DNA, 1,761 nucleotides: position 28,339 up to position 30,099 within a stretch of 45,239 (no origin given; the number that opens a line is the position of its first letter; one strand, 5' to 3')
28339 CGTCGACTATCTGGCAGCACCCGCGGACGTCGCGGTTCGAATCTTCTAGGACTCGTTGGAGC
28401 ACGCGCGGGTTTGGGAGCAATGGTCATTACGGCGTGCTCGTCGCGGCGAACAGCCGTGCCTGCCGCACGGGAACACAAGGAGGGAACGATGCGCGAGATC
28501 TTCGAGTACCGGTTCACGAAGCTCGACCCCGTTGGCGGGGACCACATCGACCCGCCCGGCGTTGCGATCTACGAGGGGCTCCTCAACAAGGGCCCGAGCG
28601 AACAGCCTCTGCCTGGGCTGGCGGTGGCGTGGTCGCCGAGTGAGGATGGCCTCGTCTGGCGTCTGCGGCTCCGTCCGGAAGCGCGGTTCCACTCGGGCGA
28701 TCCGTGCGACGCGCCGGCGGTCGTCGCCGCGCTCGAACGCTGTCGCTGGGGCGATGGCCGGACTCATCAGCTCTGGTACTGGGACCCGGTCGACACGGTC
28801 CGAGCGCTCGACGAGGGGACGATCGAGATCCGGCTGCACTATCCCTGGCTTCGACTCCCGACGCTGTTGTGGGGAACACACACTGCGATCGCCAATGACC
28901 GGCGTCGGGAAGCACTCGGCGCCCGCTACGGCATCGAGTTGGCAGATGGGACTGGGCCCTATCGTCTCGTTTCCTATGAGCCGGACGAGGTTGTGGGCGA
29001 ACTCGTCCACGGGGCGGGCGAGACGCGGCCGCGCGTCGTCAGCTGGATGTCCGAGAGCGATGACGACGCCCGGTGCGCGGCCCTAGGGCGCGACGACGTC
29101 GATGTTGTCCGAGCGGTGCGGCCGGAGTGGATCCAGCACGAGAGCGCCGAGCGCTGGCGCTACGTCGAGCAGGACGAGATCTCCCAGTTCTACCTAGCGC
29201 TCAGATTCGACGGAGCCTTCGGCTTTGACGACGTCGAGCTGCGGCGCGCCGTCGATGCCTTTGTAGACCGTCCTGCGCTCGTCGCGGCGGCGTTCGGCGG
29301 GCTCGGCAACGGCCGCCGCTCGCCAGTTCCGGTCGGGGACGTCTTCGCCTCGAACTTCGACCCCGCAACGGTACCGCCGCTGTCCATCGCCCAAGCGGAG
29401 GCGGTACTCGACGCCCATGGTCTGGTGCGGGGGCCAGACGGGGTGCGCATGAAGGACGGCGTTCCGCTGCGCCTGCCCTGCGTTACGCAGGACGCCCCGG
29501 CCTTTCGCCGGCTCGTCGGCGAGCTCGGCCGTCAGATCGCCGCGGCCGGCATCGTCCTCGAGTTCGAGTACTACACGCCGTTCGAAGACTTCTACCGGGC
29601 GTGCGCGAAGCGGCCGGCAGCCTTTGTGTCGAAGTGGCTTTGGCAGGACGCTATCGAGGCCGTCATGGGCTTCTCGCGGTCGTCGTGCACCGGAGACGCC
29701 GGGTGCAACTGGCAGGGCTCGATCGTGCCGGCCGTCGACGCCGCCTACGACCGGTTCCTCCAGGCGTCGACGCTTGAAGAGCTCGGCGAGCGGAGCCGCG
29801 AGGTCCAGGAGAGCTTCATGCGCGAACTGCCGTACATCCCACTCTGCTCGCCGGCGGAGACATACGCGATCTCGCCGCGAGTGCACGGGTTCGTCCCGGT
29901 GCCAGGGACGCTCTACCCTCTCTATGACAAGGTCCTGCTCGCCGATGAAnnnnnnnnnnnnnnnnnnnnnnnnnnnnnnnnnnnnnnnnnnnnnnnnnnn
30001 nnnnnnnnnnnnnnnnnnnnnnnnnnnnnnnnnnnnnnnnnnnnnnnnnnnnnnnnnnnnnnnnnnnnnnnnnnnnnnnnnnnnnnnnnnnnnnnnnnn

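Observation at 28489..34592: Uncharacterised module: cytoplasmic SBP homologue, EthD protein and two dimethylformamidase-beta-like paralogues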

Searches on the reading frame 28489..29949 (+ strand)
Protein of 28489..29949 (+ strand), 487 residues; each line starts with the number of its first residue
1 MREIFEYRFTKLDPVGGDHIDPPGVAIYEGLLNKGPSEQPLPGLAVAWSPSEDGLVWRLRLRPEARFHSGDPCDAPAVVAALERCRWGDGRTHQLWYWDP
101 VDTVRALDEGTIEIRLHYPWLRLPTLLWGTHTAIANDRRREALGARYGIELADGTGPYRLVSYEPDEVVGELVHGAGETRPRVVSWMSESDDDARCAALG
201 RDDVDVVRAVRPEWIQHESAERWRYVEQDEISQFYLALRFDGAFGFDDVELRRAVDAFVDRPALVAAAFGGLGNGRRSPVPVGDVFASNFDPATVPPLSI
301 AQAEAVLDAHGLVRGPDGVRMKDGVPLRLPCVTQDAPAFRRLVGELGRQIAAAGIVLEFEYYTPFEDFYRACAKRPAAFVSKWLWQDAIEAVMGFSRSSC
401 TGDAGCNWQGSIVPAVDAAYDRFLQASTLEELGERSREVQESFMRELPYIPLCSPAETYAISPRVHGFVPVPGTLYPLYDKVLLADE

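Call 6: search_protein_families(library=pfam, proteins=[window:28489-29949:+], max_evalue=0.01)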
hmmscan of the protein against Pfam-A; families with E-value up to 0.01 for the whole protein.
window:28489-29949:+ (487 aa): 1 family
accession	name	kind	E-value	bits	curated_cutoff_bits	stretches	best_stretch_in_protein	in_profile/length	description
PF00496.27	SBP_bac_5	-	3e-38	132.3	32.4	1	40-384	2-347/368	Bacterial extracellular solute-binding proteins, family 5 Middle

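Call 8: search_protein_families(library=ncbifam, proteins=[window:28489-29949:+], max_evalue=0.01)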
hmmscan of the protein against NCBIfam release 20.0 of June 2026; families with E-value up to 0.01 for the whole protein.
window:28489-29949:+ (487 aa): 10 families
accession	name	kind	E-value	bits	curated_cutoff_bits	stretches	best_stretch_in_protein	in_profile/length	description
NF045468.1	Opp5A_nikA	equivalog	1.6e-18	66.5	600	1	9-336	28-341/488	nickel ABC transporter substrate-binding protein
NF011942.0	PRK15413.1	equivalog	1.3e-17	63.7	594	1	9-298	38-332/512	glutathione ABC transporter substrate-binding protein GsiB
TIGR02294.1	nickel_nikA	equivalog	1.3e-16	60.3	393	1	27-338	35-354/501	nickel ABC transporter substrate-binding protein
NF047575.1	opine_bind_CntA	exception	4.2e-10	38.8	800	1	27-167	65-205/535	staphylopine-dependent metal ABC transporter substrate-binding lipoprotein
TIGR04028.1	SBP_KPN_01854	hypoth_equivalog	5.9e-07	28.4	468.5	1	189-358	210-378/509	TIGR04028 family ABC transporter substrate-binding protein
NF045467.1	Opp4A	equivalog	4.3e-05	22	650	0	192-312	249-380/556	oligopeptide ABC transporter substrate-binding protein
NF011684.0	PRK15104.1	equivalog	8.7e-05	21.4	947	1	27-84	69-125/543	oligopeptide ABC transporter substrate-binding protein OppA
NF010149.0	PRK13626.1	equivalog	0.00019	20.3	476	1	54-164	177-277/552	HTH-type transcriptional regulator SgrR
NF043070.1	DppA_dipep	equivalog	0.00057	18.6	1005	0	154-281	209-339/535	dipeptide ABC transporter periplasmic-binding protein DppA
NF011689.0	PRK15109.1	equivalog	0.006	15.3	560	0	95-166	151-226/547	ABC transporter substrate-binding protein SapA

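Call 43: find_homologous_proteins(query=window:28489-29949:+, max_evalue=1e-30)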
Query window:28489-29949:+ (487 aa): 304 proteins with E <= 1e-30 among 8000 candidates; the best 120 are listed.
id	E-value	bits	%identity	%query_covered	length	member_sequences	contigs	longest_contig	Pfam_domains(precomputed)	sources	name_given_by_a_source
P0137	0.0e+0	1133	100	100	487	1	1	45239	PF00496.28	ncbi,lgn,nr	ncbi:MAG: family 5 extracellular solute-binding protein [Acidimicrobiaceae bacterium]|nr:family 5 ex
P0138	4.0e-234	796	72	100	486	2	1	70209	PF00496.28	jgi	jgi:peptide/nickel transport system substrate-binding protein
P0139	1.9e-232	791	72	99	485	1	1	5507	PF00496.28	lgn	-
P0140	1.7e-229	781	70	100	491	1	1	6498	PF00496.28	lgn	-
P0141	3.5e-203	694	65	100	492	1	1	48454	PF00496.28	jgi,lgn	jgi:ABC-type transport system substrate-binding protein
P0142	2.3e-200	685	63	99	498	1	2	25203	PF00496.28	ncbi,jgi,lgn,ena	jgi:peptide/nickel transport system substrate-binding protein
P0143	1.3e-198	679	65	99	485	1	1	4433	PF00496.28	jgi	jgi:peptide/nickel transport system substrate-binding protein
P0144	4.6e-198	677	64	100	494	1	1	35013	PF00496.28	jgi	jgi:ABC-type transport system substrate-binding protein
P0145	2.8e-197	675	64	100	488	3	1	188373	PF00496.28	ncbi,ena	-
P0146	3.5e-195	668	62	100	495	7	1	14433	PF00496.28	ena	-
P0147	1.6e-193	662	63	99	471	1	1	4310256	PF00496.28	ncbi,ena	-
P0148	5.2e-193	661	62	100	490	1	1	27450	PF00496.28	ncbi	-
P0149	7.3e-193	660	62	99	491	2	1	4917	PF00496.28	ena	-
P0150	1.8e-190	652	60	99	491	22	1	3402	PF00496.28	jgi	jgi:ABC-type transport system substrate-binding protein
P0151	6.3e-190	650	59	99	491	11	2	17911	PF00496.28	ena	-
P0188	7.9e-154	531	52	100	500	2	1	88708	PF00496.28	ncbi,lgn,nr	ncbi:MAG: ABC transporter substrate-binding protein [Actinomycetales bacterium]|nr:ABC transporter s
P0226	1.6e-128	448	48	99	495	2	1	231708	PF00496.28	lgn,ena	-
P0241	1.6e-112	395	43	99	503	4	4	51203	PF00496.28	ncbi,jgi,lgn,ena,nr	ncbi:MAG TPA: ABC transporter substrate-binding protein [Devosia sp.]|nr:ABC transporter substrate-b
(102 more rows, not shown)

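Call 44: find_encoding_contigs(protein=P0188, flank=10000, max_places=1)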
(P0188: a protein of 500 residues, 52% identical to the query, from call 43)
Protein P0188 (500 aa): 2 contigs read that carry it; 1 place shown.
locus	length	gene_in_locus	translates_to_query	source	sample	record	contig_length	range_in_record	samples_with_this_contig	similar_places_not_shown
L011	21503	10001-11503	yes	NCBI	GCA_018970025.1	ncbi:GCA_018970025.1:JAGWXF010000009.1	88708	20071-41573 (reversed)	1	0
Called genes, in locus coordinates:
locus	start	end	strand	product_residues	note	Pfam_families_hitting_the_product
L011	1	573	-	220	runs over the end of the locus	-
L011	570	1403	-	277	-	PF02463:SMC_N (weak), PF00005:ABC_tran, PF13304:AAA_21 (faint), PF13401:AAA_22 (faint)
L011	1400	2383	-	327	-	PF00005:ABC_tran, PF08352:oligo_HPY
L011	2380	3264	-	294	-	PF00528:BPD_transp_1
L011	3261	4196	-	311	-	PF19300:BPD_transp_1_N, PF00528:BPD_transp_1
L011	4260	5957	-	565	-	PF00496:SBP_bac_5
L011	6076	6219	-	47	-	-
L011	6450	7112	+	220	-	PF00392:GntR, PF07729:FCD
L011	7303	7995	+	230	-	PF07110:EthD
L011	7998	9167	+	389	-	PF00155:Aminotran_1_2, PF01041:DegT_DnrJ_EryC1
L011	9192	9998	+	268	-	PF23441:SDR (weak), PF00106:adh_short, PF08659:KR, PF13561:adh_short_C2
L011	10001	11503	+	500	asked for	PF00496:SBP_bac_5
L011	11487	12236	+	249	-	PF00753:Lactamase_B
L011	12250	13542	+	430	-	PF04389:Peptidase_M28, PF01546:Peptidase_M20, PF07687:M20_dimer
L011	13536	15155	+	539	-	PF07969:Amidohydro_3, PF01979:Amidohydro_1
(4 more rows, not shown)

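Call 45: find_encoding_contigs(protein=P0241, flank=10000, max_places=1)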
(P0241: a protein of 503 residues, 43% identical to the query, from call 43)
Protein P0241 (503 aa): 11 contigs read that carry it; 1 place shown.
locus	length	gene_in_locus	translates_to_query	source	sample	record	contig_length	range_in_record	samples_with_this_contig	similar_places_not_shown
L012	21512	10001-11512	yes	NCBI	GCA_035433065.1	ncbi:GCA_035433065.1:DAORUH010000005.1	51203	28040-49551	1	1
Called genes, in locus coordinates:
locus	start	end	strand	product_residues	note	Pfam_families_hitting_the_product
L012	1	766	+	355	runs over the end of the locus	PF01872:RibD_C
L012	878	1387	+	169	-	PF01029:NusB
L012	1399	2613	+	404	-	PF07690:MFS_1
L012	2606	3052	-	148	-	PF04355:BamE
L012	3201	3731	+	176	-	PF03981:Ubiq_cyt_C_chap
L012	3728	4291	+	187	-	PF02620:YceD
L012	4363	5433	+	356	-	PF02504:FA_synthesis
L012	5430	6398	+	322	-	PF00108:Thiolase_N (weak), PF08545:ACP_syn_III, PF08541:ACP_syn_III_C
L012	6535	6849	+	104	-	PF18291:HU-HIG (weak), PF00216:Bac_DNA_binding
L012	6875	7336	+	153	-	PF00376:MerR (weak), PF13411:MerR_1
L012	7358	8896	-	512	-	PF06609:TRI12 (weak), PF00083:Sugar_tr, PF07690:MFS_1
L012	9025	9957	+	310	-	PF02826:2-Hacid_dh_C, PF03446:NAD_binding_2 (weak)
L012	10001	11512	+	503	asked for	PF00496:SBP_bac_5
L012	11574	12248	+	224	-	PF00392:GntR, PF07729:FCD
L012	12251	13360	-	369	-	PF00155:Aminotran_1_2, PF01041:DegT_DnrJ_EryC1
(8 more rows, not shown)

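Call 46: find_encoding_contigs(protein=P0226, flank=10000, max_places=1)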
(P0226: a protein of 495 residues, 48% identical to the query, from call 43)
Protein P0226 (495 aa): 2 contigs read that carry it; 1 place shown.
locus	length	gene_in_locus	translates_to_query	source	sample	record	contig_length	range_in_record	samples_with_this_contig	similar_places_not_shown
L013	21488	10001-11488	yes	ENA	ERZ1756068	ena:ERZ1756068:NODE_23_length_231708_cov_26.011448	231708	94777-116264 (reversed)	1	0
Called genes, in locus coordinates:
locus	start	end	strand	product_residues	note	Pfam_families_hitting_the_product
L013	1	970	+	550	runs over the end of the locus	PF00496:SBP_bac_5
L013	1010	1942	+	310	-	PF19300:BPD_transp_1_N, PF00528:BPD_transp_1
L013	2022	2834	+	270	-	PF00528:BPD_transp_1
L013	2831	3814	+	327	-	PF00005:ABC_tran, PF08352:oligo_HPY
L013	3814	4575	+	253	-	PF00005:ABC_tran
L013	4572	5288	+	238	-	-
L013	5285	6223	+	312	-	PF00676:E1_dh, PF13292:DXP_synthase_N (weak)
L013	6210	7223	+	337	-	PF02779:Transket_pyr, PF02780:Transketolase_C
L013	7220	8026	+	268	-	PF00106:adh_short, PF08659:KR, PF23441:SDR (weak), PF13561:adh_short_C2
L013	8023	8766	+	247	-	PF23023:Anti-Pycsar_Apyc1 (weak), PF00753:Lactamase_B, PF12706:Lactamase_B_2 (faint)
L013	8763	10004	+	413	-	PF01979:Amidohydro_1, PF07969:Amidohydro_3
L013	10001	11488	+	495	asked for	PF00496:SBP_bac_5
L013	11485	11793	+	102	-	PF07110:EthD (weak)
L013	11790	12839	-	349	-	PF00356:LacI, PF00532:Peripla_BP_1, PF13407:Peripla_BP_4 (faint), PF13377:Peripla_BP_3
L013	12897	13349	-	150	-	PF00583:Acetyltransf_1, PF13508:Acetyltransf_7 (weak)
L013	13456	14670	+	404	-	PF00180:Iso_dh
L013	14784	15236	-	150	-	PF00011:HSP20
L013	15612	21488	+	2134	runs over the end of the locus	PF00041:fn3, PF01108:Tissue_fac (faint), PF16656:Pur_ac_phosph_N (faint), PF23376:Fn3_VIN3 (faint), PF24489:Ig_J_second (faint), PF25059:FN3_DSCAM-DSCAML_C (faint), PF25788:Ig_Rha78A_N (faint), PF00041:fn3, +3 more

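Call 51: find_related_loci(query=A1, collection=metagenome_contigs, flank=10000)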
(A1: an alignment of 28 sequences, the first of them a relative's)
Query A1 (487 aa) in metagenome_contigs; peptide patterns used: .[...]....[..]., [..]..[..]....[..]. (x = any residue, [..] = any of these).
208 stretches matched a pattern; 103 encode a relative of the query (tblastn E <= 1e-3); the best 80 are kept; 79 distinct loci.
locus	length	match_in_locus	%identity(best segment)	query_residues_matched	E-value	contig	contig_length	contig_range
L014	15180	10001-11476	62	1-486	0e+0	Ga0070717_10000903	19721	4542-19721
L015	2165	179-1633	62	1-485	0e+0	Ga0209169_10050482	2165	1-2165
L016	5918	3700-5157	60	1-482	0e+0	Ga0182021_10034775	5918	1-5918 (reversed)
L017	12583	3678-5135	61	1-482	0e+0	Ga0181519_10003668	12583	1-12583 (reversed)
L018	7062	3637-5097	59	1-486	0e+0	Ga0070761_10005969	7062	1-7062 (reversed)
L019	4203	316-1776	58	1-483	0e+0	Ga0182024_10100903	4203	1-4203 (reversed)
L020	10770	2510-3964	59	1-482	2e-180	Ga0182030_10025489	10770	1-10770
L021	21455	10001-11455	60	1-482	5e-179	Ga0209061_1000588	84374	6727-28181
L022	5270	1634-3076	59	3-482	0e+0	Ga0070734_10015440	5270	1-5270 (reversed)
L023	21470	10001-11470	52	1-486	2e-155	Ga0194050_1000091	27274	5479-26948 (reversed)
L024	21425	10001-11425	53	1-479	3e-152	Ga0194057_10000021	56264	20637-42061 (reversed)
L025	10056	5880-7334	51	1-482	2e-152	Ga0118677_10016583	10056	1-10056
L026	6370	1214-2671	51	1-484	3e-151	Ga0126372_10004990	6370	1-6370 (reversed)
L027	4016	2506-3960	51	1-485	2e-153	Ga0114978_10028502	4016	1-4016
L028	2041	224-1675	51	1-484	7e-159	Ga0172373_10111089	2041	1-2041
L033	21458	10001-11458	48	1-487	5e-127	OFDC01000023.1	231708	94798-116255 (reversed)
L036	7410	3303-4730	43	1-479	2e-112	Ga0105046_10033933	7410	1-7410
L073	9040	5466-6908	41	2-482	2e-97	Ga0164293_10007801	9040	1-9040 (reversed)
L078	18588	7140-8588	40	3-482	2e-94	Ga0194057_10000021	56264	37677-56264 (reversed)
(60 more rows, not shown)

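Call 53: search_solved_structures(query=A1, max_evalue=1e-10, show_alignments=0)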
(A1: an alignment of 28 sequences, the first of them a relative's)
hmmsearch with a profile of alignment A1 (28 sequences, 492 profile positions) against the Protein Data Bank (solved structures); distinct sequences matched with E-value up to 1e-10: 88 (the best 60 are shown).
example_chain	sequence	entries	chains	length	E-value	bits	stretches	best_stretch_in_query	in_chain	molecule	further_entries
1uqw_A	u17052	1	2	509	8.8e-49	170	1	10-339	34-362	PUTATIVE BINDING PROTEIN YLIB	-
5u4o_A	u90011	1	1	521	7.5e-38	133.9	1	13-475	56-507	ABC transporter substrate-binding protein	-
7kz8_A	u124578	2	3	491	1.7e-37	132.7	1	12-373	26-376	Peptide/nickel transport system substrate-binding protein AapF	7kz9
3t66_A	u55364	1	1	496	2e-36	129.2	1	7-374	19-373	Nickel ABC transporter (Nickel-binding protein)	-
4oer_A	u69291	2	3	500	2.8e-35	125.4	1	28-471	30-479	NikA protein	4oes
5yh5_A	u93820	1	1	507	2.8e-35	125.4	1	28-365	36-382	Nickel ABC transporter substrate-binding protein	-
5yhe_A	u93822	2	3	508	2.8e-35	125.4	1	28-365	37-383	Nickel ABC transporter substrate-binding protein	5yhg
5yh8_A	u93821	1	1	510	2.8e-35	125.4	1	28-365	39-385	Nickel ABC transporter substrate-binding protein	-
6hlx_A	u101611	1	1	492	3e-33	118.7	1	25-363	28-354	AgaA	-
9t0v_A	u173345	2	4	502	7.8e-33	117.4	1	28-456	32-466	Nickel-binding periplasmic protein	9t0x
8spm_A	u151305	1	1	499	8.1e-33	117.3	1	28-395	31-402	Nickel ABC transporter, nickel/metallophore periplasmic binding protein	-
3mzb_A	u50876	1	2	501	8.2e-33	117.3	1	28-395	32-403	Nickel-binding periplasmic protein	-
1zlq_A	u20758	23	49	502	8.2e-33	117.3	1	28-395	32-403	Nickel-binding periplasmic protein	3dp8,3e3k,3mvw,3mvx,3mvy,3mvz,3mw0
3qim_A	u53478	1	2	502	9.2e-33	117.1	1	28-394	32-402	Nickel-binding periplasmic protein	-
1uiu_A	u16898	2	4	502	1.4e-32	116.6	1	28-395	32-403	Nickel-binding periplasmic protein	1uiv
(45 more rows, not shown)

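Call 88: predict_structure(alignment_id=A1)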
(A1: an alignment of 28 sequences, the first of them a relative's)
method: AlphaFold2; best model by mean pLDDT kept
length: 487 residues; sequences in the alignment: 28
mean_pLDDT: 91.8   pTM: 0.90
mean pLDDT of the five models: 91.8, 90.2, 89.6, 89.6, 89.3
residues with pLDDT >= 90: 378; 70-90: 90; 50-70: 18; < 50: 1
segments of 3 or more residues with pLDDT < 50: none
pLDDT, mean of each block of 10 residues (from residue 1): 94 87 89 84 94 96 95 97 90 87 97 96 86 92 94 94 97 74 94 93 93 75 87 95 92 98 97 95 93 95 97 95 94 96 98 98 93 95 89 90 81 95 93 97 97 95 87 74 76
secondary structure, 60 per line:
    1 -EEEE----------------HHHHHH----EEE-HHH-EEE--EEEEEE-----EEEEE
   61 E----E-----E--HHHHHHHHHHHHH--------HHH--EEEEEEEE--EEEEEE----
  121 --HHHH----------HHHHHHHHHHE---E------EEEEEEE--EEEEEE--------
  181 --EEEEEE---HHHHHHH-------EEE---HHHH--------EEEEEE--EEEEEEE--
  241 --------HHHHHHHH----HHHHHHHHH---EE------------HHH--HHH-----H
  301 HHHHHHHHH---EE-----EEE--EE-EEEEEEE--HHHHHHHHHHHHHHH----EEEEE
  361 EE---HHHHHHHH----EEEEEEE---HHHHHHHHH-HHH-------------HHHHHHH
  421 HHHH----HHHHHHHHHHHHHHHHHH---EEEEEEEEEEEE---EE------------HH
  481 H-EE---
elements in order: E2-5 H22-27 E32-34 E40-42 E45-50 E56-61 H75-87 E101-108 E111-116 H123-126 H137-146 E158-164 E167-172 E183-188 H192-198 E206-208 H212-215 E224-229 E232-238 H249-256 H261-269 H300-309 E320-322 E328-334 H337-351 E356-362 H366-373 E378-384 H388-396 H414-424 H429-446 E450-461

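Call 90: fold_search(model_id=the predicted structure, library=pdb)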
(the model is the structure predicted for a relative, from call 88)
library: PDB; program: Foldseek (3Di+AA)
matches with E <= 10: 991; with E <= 0.001: 172
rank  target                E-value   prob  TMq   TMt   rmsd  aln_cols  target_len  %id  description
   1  7kz8                  2.6e-36  1.00  0.82  0.84   3.4       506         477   19  Crystal structure of substrate-binding protein Aapf from Pseudomonas sp. PDC86 (released 2021-03-17)
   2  1uqw_A                1.6e-35  1.00  0.72  0.72   5.2       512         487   21  Crystal structure of yliB protein from escherichia coi (released 2003-10-22)
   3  7kz9_B                2.0e-35  1.00  0.81  0.82   3.6       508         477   18  Crystal structure of Pseudomonas sp. PDC86 substrate-binding protein Aapf in complex with a signaling molecule HEHEAA (released 2021-03-17)
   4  7kz9_A                2.5e-35  1.00  0.81  0.83   3.5       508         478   18  Crystal structure of Pseudomonas sp. PDC86 substrate-binding protein Aapf in complex with a signaling molecule HEHEAA (released 2021-03-17)
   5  4oet_A                1.0e-34  1.00  0.77  0.76   4.1       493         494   18  Crystal structure of NikZ from Campylobacter jejuni, unliganded form (released 2014-10-01)
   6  4oeu_A                1.2e-34  1.00  0.80  0.79   3.5       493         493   18  Crystal structure of NikZ from Campylobacter jejuni in complex with Ni(L-His) (released 2014-10-01)
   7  5u4o                  1.7e-34  1.00  0.73  0.75   4.9       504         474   19  A 2.05A X-Ray Structureof A Bacterial Extracellular Solute-binding Protein, family 5 for Bacillus anthracis str. Ames (released 2017-03-08)
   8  1dpe                  6.1e-34  1.00  0.64  0.62   7.2       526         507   17  DIPEPTIDE-BINDING PROTEIN (released 1996-08-17)
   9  5za4                  1.7e-33  1.00  0.76  0.76   4.6       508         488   19  Crystal structure of Sialic acid Binding protein from Haemophilus ducreyi (released 2018-10-24)
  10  3m8u                  2.9e-33  1.00  0.83  0.80   3.9       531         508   18  Crystal structure of glutathione-binding protein A (GbpA) from Haemophilus parasuis SH0165 in complex with glutathione d (released 2010-07-14)
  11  4toz_A                2.9e-33  1.00  0.65  0.62   6.7       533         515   16  MppA Periplasmic Murein Tripeptide Binding Protein, Unliganded Open Form (released 2015-06-10)
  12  4oer_A                3.2e-33  1.00  0.62  0.61   7.2       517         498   18  Crystal structure of NikA from Brucella suis, unliganded form (released 2014-10-01)
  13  1dpp_A                3.9e-33  1.00  0.84  0.81   3.9       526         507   16  DIPEPTIDE BINDING PROTEIN COMPLEX WITH GLYCYL-L-LEUCINE (released 1995-12-07)
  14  1xoc_A                4.1e-33  1.00  0.83  0.81   3.8       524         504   17  The structure of the oligopeptide-binding protein, AppA, from Bacillus subtilis in complex with a nonapeptide. (released 2005-01-25)
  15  3mvw_B                4.4e-33  1.00  0.77  0.75   4.7       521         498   17  X-ray structure of a "NikA+Iron complex" hybrid, NikA/1 (released 2011-02-09)
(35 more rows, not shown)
